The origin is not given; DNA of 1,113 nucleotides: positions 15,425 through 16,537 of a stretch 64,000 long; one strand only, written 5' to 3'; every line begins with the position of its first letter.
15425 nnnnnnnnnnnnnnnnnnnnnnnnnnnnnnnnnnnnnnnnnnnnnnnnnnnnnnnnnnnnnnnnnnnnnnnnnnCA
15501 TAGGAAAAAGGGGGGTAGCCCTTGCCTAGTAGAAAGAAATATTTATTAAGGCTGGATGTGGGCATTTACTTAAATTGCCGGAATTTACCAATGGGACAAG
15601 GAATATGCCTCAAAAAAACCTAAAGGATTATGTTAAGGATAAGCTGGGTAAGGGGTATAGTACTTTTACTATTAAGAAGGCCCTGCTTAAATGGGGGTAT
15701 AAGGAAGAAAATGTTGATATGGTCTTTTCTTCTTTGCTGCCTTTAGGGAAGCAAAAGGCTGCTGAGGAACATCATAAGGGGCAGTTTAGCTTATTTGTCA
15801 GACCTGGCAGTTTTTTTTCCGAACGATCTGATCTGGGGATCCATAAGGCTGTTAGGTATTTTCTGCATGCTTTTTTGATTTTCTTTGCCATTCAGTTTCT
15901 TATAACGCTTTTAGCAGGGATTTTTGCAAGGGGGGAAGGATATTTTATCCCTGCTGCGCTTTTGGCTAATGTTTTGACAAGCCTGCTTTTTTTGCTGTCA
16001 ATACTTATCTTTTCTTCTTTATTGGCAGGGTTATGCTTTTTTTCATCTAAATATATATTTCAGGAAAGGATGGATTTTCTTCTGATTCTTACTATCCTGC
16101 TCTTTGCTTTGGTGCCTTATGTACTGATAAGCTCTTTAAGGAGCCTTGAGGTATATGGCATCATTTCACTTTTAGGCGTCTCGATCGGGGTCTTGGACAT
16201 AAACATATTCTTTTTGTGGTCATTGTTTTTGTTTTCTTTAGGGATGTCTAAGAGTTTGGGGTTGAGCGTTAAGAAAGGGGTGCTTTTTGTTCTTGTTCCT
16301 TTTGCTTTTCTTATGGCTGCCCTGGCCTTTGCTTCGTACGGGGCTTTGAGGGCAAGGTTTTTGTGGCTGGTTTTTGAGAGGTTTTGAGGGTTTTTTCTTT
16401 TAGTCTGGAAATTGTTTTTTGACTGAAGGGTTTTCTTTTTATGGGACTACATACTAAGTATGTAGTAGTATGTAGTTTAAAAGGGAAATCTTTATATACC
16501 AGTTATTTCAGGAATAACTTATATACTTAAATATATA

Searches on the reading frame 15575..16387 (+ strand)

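Call 7: search_protein_families(library=ncbifam, proteins=[window:15575-16387:+], max_evalue=0.1)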
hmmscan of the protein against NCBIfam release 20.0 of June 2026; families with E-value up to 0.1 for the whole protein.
window:15575-16387:+ (270 aa): 0 families

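Call 8: search_protein_families(library=pfam, proteins=[window:15575-16387:+], max_evalue=0.01)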
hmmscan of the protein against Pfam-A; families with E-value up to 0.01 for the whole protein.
window:15575-16387:+ (270 aa): 1 family
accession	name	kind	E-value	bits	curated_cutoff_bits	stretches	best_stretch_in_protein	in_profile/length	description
PF04893.22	Yip1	-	1e-06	29.1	28.6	1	72-252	2-172/173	Yip1 domain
